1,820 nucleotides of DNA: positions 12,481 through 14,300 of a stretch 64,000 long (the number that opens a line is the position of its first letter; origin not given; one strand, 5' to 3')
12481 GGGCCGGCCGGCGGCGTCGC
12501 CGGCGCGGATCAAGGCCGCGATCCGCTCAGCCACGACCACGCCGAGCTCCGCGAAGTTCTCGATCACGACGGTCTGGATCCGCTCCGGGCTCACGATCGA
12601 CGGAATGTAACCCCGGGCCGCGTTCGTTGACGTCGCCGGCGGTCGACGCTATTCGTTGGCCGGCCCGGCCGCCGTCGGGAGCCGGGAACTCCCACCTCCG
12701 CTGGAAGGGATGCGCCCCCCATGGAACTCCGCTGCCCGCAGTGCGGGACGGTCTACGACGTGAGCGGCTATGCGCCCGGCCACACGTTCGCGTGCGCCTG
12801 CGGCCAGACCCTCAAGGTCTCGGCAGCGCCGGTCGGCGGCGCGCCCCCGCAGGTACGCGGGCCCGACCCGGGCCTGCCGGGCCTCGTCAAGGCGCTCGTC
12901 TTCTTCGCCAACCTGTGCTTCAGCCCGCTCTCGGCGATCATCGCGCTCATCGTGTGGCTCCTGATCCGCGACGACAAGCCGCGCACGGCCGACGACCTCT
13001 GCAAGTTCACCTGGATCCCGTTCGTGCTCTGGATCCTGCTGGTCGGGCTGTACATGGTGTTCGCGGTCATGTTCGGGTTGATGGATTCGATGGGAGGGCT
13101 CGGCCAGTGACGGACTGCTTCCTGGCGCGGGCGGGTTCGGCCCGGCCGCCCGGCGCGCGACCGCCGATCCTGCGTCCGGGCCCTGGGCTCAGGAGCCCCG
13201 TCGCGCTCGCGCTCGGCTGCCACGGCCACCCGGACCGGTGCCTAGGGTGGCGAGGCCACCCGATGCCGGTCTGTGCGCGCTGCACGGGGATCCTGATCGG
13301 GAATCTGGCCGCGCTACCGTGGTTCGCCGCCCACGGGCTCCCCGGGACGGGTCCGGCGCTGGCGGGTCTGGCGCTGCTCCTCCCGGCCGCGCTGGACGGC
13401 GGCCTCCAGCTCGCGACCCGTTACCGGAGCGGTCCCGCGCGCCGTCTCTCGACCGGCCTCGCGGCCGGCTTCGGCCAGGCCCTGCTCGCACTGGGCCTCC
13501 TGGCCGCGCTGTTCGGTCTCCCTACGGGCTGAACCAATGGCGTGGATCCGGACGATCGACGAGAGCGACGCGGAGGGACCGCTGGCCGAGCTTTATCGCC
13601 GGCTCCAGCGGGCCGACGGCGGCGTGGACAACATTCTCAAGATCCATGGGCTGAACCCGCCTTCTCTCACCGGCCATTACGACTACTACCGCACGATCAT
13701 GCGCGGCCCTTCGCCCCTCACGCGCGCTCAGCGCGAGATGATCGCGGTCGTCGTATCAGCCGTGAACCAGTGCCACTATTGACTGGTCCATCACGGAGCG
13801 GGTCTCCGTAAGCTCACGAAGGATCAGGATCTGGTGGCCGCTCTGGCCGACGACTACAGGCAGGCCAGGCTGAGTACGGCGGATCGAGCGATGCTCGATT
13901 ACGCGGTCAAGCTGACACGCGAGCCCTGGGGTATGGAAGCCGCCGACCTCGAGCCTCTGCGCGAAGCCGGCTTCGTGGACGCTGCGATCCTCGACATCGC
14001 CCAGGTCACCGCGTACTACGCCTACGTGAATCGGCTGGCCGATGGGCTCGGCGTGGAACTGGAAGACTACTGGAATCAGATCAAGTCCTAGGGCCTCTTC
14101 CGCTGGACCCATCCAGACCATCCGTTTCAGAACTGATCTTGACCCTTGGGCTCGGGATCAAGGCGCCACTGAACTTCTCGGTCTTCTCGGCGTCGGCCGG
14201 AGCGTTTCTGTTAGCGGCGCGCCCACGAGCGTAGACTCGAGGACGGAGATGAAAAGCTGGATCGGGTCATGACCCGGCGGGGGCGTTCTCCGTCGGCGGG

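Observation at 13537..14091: AhpD/CMD-family protein with CxxC converted to CxxU by an in-frame TGA, followed by a SECIS-like hairpin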

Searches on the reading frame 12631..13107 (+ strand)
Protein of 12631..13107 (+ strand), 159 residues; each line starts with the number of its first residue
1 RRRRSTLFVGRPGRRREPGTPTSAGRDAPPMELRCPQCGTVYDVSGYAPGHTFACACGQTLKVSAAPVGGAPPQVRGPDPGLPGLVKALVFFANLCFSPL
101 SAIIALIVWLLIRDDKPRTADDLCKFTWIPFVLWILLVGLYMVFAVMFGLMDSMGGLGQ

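Call 30: search_protein_families(library=pfam, proteins=[window:12631-13107:+], max_evalue=0.001)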
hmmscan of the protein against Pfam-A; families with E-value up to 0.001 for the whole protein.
window:12631-13107:+ (159 aa): 0 families

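Call 61: search_protein_families(library=pfam, proteins=[window:12721-13107:+], max_evalue=0.01)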
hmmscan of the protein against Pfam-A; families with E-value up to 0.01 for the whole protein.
seq(129 aa): 2 families
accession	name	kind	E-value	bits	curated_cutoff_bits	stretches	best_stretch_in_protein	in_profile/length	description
PF13717.11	Zn_ribbon_4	-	0.0042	17.4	30.3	1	1-15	1-15/36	zinc-ribbon domain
PF09685.15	DUF4870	-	0.0097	16.3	25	0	62-120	13-71/107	Domain of unknown function (DUF4870)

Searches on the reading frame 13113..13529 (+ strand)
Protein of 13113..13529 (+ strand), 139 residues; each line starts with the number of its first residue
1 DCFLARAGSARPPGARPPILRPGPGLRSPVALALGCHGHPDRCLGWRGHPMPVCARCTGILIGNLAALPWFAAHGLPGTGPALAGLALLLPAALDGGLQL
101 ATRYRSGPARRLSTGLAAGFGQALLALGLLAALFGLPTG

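Call 61: search_protein_families(library=pfam, proteins=[window:13113-13529:+], max_evalue=0.01)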
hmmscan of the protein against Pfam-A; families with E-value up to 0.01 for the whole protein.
window:13113-13529:+ (139 aa): 1 family
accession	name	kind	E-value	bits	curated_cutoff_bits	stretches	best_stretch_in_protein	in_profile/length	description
PF09858.14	DUF2085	-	1.8e-22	80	25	1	36-124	1-89/90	Predicted membrane protein (DUF2085)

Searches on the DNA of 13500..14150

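Call 9: search_rna_families(source=window, start=13500, end=14150, threshold=evalue, max_evalue=10, show_alignments=3)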
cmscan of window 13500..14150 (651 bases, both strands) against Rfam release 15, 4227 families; matches with E-value up to 10: 0.
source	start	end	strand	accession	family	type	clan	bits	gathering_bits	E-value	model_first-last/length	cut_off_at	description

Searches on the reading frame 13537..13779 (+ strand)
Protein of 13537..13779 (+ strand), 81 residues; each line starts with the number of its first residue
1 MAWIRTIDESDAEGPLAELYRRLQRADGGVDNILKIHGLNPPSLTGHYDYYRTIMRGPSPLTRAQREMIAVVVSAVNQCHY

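Call 73: list_cluster_members(proteins=[window:13537-13779:+, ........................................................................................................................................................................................, window:13834-14088:+])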
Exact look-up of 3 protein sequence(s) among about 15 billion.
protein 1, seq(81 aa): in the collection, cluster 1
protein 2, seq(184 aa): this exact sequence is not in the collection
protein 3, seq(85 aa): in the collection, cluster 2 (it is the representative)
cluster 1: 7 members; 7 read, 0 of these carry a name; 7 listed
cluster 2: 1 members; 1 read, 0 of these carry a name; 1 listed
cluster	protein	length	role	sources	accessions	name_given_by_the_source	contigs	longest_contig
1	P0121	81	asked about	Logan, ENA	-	-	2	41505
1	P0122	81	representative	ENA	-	-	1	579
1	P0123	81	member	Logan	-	-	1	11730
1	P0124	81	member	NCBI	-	-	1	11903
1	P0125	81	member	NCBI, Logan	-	-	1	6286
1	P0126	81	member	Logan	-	-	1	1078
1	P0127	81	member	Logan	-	-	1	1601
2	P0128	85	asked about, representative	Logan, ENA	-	-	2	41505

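Call 74: find_encoding_contigs(protein=P0121, flank=3000, max_places=3)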
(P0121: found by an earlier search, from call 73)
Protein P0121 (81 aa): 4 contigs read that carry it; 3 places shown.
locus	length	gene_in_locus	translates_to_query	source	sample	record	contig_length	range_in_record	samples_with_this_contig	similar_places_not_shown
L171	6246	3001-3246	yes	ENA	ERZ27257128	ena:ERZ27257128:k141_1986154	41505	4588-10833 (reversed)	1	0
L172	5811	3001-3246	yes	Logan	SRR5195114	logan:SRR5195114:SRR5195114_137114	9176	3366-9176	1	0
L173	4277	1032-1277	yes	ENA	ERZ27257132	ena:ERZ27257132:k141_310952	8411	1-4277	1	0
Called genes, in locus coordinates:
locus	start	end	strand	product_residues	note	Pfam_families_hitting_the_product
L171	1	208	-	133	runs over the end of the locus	PF00293:NUDIX, PF14815:NUDIX_4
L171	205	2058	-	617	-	PF01182:Glucosamine_iso, PF02585:PIG-L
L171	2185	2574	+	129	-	-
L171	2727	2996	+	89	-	PF09858:DUF2085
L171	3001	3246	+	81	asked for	-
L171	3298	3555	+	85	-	-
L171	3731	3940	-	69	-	-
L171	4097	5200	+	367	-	-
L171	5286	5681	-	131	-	PF07883:Cupin_2 (weak)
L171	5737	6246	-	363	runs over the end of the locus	PF07732:Cu-oxidase_3, PF07731:Cu-oxidase_2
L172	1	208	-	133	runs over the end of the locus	PF00293:NUDIX, PF14815:NUDIX_4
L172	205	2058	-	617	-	PF01182:Glucosamine_iso, PF02585:PIG-L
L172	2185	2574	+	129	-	-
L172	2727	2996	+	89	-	PF09858:DUF2085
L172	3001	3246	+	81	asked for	-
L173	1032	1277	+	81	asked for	-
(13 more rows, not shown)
